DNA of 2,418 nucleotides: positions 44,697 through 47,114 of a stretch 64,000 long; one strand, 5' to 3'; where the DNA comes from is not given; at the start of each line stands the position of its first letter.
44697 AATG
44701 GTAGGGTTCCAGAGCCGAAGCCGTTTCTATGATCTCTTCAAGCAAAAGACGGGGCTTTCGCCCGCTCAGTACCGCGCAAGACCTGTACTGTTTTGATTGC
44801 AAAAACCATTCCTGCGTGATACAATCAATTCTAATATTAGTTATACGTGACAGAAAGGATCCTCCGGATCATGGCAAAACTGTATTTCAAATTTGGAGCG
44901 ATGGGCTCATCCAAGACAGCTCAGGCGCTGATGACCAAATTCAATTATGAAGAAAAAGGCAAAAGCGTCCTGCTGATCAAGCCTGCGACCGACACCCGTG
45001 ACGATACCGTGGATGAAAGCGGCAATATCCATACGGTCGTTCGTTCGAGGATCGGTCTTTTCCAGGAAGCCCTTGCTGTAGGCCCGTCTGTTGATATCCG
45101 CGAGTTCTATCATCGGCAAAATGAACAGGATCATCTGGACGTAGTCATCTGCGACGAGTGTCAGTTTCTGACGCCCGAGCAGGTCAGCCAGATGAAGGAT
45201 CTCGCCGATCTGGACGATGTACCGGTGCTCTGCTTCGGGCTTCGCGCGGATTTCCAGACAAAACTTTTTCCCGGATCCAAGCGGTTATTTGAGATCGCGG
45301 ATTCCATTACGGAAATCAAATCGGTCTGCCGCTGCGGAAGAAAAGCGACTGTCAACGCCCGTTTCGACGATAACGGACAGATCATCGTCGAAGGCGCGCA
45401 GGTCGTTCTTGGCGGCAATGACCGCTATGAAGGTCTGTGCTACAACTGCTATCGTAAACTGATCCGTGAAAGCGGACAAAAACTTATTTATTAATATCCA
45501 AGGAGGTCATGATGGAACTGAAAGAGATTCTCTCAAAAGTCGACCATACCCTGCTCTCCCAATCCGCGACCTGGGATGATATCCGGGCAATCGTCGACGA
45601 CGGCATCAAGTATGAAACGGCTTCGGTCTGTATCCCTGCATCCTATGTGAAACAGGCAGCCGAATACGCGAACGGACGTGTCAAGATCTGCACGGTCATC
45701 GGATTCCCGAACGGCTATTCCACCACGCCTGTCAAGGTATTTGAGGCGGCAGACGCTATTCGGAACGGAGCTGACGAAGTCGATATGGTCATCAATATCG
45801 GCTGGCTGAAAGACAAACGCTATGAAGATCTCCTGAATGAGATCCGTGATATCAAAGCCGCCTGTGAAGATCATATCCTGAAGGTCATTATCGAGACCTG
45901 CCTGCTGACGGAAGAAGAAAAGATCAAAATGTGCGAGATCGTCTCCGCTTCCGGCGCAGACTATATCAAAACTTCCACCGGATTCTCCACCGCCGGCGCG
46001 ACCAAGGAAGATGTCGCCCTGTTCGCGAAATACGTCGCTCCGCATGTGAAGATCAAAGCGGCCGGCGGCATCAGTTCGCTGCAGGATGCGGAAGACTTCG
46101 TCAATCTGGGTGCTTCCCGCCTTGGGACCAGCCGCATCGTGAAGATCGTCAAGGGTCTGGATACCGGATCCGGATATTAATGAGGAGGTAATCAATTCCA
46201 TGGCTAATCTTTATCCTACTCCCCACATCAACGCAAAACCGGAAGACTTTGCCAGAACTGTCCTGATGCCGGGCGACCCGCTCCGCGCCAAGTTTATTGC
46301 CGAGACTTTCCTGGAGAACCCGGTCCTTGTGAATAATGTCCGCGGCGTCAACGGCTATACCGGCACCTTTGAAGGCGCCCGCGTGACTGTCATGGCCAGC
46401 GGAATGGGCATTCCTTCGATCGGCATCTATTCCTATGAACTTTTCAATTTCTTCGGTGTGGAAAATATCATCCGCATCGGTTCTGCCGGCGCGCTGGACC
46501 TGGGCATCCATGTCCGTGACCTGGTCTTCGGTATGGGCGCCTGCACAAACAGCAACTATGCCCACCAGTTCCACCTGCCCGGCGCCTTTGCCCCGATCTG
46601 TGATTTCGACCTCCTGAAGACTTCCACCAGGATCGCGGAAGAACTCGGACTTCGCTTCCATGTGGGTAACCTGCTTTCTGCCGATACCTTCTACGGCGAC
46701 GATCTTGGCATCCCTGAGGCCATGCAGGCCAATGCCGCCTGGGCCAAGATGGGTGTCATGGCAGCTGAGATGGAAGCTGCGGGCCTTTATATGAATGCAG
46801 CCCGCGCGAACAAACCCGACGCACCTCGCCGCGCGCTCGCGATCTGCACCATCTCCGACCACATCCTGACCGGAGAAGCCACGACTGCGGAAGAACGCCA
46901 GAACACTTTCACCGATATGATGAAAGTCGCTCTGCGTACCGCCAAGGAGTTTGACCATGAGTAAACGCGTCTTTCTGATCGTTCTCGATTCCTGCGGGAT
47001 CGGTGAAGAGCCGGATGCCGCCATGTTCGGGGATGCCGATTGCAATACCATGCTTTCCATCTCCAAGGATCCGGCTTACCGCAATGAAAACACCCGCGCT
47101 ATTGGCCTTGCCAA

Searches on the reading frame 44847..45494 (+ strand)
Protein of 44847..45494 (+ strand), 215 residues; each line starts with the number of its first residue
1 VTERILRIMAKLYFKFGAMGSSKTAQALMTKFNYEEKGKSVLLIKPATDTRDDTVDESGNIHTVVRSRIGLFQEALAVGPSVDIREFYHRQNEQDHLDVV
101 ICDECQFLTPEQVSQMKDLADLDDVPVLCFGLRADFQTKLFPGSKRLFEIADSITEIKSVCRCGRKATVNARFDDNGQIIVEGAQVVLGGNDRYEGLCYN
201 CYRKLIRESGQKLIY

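Call 22: search_protein_families(library=pfam, proteins=[window:44847-45494:+], max_evalue=0.000001)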
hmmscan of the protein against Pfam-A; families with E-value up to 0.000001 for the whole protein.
window:44847-45494:+ (215 aa): 1 family
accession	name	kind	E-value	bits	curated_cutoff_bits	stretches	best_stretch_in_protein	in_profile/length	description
PF00265.24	TK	-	4.3e-37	128.1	20.6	1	11-202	2-176/176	Thymidine kinase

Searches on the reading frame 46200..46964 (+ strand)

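Call 22: search_protein_families(library=pfam, proteins=[window:46200-46964:+], max_evalue=0.000001)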
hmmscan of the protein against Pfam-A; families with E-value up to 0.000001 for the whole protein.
window:46200-46964:+ (254 aa): 1 family
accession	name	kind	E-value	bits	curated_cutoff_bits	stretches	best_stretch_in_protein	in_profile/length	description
PF01048.26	PNP_UDP_1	-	3.3e-33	115.5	25.1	1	21-249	3-229/233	Phosphorylase superfamily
